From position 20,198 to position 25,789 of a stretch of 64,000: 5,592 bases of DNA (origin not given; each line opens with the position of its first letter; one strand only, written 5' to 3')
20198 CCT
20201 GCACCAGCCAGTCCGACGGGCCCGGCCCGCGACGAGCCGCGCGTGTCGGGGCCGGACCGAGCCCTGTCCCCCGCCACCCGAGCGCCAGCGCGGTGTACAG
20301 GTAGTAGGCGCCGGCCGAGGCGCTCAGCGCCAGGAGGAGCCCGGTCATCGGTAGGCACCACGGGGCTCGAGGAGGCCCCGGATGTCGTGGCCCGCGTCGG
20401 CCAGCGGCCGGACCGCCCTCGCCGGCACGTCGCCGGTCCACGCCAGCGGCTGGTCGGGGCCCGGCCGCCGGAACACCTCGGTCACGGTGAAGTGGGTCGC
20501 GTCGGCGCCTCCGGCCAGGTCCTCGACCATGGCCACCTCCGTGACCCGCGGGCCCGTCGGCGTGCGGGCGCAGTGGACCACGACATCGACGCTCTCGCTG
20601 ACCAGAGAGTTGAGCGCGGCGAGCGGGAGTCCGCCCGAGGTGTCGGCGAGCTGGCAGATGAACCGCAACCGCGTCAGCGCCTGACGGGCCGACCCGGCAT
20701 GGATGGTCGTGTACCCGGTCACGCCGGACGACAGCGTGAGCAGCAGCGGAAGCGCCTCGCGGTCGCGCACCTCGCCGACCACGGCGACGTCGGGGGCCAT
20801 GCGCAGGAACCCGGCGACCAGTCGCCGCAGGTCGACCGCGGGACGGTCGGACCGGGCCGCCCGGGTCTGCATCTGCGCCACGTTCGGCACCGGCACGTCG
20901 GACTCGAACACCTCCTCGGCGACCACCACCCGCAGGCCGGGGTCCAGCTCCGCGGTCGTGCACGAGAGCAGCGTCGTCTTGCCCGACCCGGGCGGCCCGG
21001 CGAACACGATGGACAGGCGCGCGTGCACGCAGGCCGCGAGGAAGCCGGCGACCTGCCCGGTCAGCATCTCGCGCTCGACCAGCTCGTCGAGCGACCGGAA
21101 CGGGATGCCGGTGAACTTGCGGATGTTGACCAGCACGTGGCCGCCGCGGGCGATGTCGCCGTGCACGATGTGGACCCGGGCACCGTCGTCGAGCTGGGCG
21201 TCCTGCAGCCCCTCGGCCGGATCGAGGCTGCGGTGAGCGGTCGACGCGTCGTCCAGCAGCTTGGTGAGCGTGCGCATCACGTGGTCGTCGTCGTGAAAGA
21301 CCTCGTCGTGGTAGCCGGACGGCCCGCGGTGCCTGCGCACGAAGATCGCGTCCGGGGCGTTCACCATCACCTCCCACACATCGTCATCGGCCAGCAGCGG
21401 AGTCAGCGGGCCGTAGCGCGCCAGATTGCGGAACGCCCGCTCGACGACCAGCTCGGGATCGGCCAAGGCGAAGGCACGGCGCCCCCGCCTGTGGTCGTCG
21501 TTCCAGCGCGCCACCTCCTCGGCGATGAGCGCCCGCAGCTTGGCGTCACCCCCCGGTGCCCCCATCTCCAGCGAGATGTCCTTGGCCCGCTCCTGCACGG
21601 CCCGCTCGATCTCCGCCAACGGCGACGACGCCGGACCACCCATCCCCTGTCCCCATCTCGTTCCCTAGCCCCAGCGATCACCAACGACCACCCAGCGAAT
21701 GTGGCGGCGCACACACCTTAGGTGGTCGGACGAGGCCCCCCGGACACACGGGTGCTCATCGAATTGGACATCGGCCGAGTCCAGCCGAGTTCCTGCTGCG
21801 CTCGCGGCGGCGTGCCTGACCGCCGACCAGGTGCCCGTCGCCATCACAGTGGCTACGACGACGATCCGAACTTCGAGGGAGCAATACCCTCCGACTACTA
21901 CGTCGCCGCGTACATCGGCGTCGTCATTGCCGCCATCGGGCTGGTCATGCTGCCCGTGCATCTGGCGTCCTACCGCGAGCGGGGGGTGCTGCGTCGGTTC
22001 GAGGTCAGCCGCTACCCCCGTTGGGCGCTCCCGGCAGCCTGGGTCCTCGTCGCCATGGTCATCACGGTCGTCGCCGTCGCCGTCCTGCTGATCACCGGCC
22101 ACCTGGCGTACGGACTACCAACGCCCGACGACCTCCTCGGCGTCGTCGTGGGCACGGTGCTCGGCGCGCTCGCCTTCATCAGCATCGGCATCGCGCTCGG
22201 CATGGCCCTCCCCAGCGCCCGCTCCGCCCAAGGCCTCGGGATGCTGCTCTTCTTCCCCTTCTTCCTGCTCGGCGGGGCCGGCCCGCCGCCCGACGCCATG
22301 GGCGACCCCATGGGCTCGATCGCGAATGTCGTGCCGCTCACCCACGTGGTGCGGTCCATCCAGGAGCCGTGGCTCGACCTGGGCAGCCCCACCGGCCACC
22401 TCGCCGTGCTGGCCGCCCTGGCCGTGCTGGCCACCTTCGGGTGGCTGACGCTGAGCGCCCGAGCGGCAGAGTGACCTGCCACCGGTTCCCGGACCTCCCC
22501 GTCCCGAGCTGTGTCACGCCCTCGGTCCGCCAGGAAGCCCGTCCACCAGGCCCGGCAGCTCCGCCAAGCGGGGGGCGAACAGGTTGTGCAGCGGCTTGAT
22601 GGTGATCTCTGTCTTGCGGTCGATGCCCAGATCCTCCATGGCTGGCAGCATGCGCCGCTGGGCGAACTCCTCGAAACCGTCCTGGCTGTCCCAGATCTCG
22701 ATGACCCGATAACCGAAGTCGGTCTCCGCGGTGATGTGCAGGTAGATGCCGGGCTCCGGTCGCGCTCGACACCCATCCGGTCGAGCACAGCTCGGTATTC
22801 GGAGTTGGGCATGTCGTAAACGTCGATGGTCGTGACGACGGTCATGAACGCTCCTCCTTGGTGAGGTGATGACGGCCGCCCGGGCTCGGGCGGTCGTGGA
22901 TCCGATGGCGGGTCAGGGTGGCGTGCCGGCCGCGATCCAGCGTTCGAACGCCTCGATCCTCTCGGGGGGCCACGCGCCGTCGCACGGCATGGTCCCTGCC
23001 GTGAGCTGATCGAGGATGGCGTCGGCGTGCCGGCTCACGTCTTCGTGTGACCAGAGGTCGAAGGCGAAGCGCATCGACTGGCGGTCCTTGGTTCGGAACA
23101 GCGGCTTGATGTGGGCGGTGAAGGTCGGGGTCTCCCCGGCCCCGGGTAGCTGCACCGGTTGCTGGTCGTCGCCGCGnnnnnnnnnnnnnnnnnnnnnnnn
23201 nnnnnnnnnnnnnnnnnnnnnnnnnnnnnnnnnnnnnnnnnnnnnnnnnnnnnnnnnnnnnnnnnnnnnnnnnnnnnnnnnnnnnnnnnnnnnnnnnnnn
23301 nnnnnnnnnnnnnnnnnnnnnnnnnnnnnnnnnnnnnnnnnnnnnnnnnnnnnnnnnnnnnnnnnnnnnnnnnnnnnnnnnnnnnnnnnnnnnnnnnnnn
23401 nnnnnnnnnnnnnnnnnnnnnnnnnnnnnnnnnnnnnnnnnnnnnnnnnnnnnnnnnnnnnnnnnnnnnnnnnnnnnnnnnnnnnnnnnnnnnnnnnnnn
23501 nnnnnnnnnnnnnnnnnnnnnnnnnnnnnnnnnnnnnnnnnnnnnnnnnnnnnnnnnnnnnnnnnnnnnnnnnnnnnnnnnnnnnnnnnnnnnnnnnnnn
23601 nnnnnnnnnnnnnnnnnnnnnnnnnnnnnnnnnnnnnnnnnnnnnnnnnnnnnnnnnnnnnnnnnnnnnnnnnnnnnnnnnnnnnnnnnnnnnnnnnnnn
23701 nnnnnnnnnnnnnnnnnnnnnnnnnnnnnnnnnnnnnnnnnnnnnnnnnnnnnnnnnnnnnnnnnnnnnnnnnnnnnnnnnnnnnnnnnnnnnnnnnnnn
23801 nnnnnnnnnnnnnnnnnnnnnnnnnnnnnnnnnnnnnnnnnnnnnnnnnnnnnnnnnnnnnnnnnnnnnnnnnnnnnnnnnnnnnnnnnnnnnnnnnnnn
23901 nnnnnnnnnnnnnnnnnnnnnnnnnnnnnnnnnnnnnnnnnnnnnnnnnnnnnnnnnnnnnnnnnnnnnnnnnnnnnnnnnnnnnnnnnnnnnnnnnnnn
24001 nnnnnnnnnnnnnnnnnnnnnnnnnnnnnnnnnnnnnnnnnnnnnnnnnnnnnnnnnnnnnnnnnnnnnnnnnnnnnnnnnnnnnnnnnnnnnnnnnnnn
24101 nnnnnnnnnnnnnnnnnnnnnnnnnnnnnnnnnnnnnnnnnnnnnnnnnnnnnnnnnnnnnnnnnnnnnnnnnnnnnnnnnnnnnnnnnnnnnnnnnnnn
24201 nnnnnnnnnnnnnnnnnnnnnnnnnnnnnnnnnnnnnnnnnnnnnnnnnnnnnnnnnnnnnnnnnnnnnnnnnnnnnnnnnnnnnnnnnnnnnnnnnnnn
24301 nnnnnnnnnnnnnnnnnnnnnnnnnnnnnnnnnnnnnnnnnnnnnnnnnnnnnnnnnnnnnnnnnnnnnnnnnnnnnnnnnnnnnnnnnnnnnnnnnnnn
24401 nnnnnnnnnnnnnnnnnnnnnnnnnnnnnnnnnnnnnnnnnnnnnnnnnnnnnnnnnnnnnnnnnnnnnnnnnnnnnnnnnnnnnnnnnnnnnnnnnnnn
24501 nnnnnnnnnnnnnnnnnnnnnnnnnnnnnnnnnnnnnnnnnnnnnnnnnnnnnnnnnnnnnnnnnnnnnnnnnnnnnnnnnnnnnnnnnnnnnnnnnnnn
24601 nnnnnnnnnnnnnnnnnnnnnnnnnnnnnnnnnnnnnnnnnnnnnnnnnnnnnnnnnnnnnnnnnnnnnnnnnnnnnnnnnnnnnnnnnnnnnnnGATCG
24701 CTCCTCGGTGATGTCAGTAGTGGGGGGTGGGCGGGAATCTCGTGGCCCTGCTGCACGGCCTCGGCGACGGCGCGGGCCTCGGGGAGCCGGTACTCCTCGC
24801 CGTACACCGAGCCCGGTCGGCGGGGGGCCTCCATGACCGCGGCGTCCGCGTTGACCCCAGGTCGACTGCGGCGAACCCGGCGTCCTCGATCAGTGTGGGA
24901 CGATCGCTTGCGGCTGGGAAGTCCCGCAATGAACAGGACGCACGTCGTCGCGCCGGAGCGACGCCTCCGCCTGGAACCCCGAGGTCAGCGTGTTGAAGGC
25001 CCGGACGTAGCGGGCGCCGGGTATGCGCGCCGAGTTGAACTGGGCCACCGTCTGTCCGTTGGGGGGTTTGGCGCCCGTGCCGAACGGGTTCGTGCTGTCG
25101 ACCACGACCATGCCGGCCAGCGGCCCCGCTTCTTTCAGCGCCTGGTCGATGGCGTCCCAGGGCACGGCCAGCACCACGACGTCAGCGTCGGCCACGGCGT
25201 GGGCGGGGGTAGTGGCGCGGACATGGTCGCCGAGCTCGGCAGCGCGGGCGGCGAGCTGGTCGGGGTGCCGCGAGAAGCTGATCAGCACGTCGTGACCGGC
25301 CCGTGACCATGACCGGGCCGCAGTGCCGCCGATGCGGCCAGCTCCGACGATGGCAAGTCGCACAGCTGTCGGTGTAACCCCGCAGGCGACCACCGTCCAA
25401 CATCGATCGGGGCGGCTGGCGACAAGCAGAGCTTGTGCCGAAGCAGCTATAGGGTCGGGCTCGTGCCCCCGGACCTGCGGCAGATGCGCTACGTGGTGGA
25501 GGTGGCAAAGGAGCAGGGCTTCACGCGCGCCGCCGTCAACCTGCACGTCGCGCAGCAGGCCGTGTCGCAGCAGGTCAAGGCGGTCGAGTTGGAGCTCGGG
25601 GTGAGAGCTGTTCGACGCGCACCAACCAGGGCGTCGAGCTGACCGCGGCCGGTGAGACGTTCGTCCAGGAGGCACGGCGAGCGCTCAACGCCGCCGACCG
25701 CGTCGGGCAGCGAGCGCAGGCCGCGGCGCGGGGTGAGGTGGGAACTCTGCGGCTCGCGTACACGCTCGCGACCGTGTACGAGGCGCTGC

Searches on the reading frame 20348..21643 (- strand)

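Call 88: search_protein_families(library=pfam, max_evalue=0.001, proteins=[window:20348-21643:-])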
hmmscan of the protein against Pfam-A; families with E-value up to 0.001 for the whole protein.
window:20348-21643:- (432 aa): 1 family
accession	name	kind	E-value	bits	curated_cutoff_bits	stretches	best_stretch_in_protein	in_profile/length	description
PF00437.27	T2SSE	-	1.1e-27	97.1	24.9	1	77-356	5-273/370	Type II/IV secretion system protein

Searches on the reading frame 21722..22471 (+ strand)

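Call 88: search_protein_families(library=pfam, max_evalue=0.001, proteins=[window:21722-22471:+])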
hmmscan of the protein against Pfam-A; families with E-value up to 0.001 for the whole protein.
window:21722-22471:+ (250 aa): 2 families
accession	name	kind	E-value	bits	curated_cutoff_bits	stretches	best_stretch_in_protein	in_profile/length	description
PF01061.29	ABC2_membrane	-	5.2e-20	72.3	26.9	1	67-213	54-206/211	ABC-2 type transporter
PF12698.13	ABC2_membrane_3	-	3.3e-19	69.6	31.6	1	45-236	148-340/347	ABC-2 family transporter protein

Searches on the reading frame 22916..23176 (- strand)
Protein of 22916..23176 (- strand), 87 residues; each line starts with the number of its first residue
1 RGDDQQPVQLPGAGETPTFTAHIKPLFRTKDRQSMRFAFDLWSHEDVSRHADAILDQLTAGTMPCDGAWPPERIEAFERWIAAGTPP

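Call 4: search_protein_families(library=pfam, max_evalue=0.01, proteins=[window:22916-23176:-])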
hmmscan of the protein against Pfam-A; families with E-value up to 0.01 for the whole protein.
seq(87 aa): 0 families

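Call 19: search_protein_families(library=pfam, max_evalue=10, proteins=[window:22916-23155:-])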
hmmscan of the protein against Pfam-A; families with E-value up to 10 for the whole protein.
seq(80 aa): 0 families

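Call 58: search_protein_representatives(protein=window:22916-23155:-)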
Query: 80 residues. Proteins with E-value up to 0.001 (for the whole library): 1229; up to 1e-10: 440; up to 1e-30: 3. The best 150 are listed.
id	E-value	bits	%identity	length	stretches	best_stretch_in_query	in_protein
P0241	2.1e-54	197.2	40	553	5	11-79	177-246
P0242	3.3e-38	145.5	56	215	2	5-77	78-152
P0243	1.0e-30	121.6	72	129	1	2-80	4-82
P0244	3.4e-28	113.6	65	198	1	3-79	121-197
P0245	7.1e-28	112.6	67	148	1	2-79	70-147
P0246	7.2e-28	112.6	70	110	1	6-78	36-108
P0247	8.8e-28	112.3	65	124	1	2-80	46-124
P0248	4.6e-27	110.0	64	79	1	6-77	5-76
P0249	8.3e-27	109.2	76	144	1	13-79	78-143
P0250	1.2e-26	108.6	63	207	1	4-78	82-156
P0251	1.8e-26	108.1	66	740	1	2-77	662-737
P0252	2.0e-26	108.0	65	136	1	2-79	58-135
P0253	4.1e-26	107.0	66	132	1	3-76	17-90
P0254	5.0e-26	106.7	62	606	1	3-80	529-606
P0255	8.4e-26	105.9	59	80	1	1-78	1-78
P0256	1.2e-25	105.4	64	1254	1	3-80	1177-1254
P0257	1.3e-25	105.4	63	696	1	2-80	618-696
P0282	5.1e-23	97.1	58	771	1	2-79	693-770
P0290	2.3e-22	95.0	49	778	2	8-79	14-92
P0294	6.4e-22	93.6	57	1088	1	2-80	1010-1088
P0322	3.8e-20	87.9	44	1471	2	5-80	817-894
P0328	8.1e-20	86.9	53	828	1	3-80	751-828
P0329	9.8e-20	86.6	57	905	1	3-77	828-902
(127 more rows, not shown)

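Call 59: search_protein_families(library=pfam, max_evalue=0.001, proteins=[P0241, P0251, P0256, P0257, P0282, P0290, P0294, P0322, P0328, P0329])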
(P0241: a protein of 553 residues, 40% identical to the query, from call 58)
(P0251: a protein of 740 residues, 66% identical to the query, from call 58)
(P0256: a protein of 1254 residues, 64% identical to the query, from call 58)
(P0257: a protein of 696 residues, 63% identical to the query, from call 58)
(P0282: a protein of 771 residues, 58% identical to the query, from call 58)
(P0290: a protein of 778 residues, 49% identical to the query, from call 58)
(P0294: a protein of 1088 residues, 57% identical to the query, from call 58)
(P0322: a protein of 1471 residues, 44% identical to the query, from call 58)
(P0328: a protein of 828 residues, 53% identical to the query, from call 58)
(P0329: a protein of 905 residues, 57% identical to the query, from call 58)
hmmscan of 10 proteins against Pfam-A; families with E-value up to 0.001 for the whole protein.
P0241 (553 aa): 0 families

P0251 (740 aa): 4 families
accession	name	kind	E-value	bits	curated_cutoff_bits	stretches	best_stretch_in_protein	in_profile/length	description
PF09360.15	zf-CDGSH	-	3.3e-29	101.3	29.5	2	434-483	1-48/48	Iron-binding zinc finger CDGSH type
PF06902.16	Fer4_19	-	7.7e-18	64.7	24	1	352-411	3-62/64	Divergent 4Fe-4S mono-cluster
PF01152.27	Bac_globin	-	5.4e-08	33.5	21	1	497-596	1-101/121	Bacterial-like globin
PF12902.13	Ferritin-like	-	8.6e-06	26.2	22.3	1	18-70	162-220/221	Ferritin-like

P0256 (1254 aa): 3 families
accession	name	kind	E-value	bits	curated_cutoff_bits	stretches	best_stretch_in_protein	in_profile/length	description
PF12902.13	Ferritin-like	-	8.7e-42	143.9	22.3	1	42-263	2-217/221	Ferritin-like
PF09360.15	zf-CDGSH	-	6.1e-30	103.7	29.5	2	952-1001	1-48/48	Iron-binding zinc finger CDGSH type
PF06902.16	Fer4_19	-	8.1e-18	64.7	24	1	866-927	1-62/64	Divergent 4Fe-4S mono-cluster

P0257 (696 aa): 2 families
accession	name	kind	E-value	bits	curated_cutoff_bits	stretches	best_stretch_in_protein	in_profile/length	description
PF09360.15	zf-CDGSH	-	2e-30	105.3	29.5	2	419-468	1-48/48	Iron-binding zinc finger CDGSH type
PF06902.16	Fer4_19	-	2.7e-16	59.8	24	1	333-394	1-62/64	Divergent 4Fe-4S mono-cluster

P0282 (771 aa): 3 families
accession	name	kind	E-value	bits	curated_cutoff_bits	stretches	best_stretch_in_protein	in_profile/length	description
PF09360.15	zf-CDGSH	-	1.8e-28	99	29.5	2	465-514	1-48/48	Iron-binding zinc finger CDGSH type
PF06902.16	Fer4_19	-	1.2e-14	54.5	24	1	381-441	1-61/64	Divergent 4Fe-4S mono-cluster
PF01152.27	Bac_globin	-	2.3e-13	50.8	21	1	530-628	1-100/121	Bacterial-like globin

P0290 (778 aa): 1 family
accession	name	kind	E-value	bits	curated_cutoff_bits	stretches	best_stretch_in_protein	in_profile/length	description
PF14518.11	Haem_oxygenas_2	-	4.8e-19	69.3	28.9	1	290-468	2-173/177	Iron-containing redox enzyme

P0294 (1088 aa): 3 families
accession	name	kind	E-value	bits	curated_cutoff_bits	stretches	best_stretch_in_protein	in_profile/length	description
PF12902.13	Ferritin-like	-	5e-40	138.1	22.3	1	49-272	2-219/221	Ferritin-like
PF09360.15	zf-CDGSH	-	1.3e-29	102.7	29.5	2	793-842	1-48/48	Iron-binding zinc finger CDGSH type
PF06902.16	Fer4_19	-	5.9e-17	61.9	24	1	707-768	1-62/64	Divergent 4Fe-4S mono-cluster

P0322 (1471 aa): 2 families
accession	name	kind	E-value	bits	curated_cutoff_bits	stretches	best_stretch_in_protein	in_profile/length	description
PF14518.11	Haem_oxygenas_2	-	2.9e-19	70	28.9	1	1002-1178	5-174/177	Iron-containing redox enzyme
PF13450.12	NAD_binding_8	-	1.7e-08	35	21.9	1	74-147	1-65/68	NAD(P)-binding Rossmann-like domain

P0328 (828 aa): 3 families
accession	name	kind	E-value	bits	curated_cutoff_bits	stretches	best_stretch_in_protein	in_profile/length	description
PF09360.15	zf-CDGSH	-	7.2e-30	103.4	29.5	2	518-567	1-48/48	Iron-binding zinc finger CDGSH type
PF06902.16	Fer4_19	-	3.8e-18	65.7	24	1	434-495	1-62/64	Divergent 4Fe-4S mono-cluster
PF01152.27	Bac_globin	-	4e-09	37.1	21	1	583-681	1-100/121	Bacterial-like globin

P0329 (905 aa): 4 families
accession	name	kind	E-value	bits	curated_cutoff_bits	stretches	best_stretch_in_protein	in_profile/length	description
PF09360.15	zf-CDGSH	-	1.3e-28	99.4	29.5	2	598-647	1-48/48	Iron-binding zinc finger CDGSH type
PF12902.13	Ferritin-like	-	4.1e-18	66.5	22.3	1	35-228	3-194/221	Ferritin-like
PF06902.16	Fer4_19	-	5.3e-16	58.8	24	1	514-575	1-62/64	Divergent 4Fe-4S mono-cluster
PF01152.27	Bac_globin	-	3.5e-09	37.3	21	1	663-762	1-101/121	Bacterial-like globin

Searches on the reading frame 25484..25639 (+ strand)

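Call 4: search_protein_families(library=pfam, max_evalue=0.01, proteins=[window:25484-25639:+])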
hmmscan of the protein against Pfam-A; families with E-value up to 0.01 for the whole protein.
seq(52 aa): 1 family
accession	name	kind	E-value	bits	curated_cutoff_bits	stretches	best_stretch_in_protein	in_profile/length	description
PF00126.33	HTH_1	-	3.3e-13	49.8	26.6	1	1-48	4-51/60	Bacterial regulatory helix-turn-helix protein, lysR family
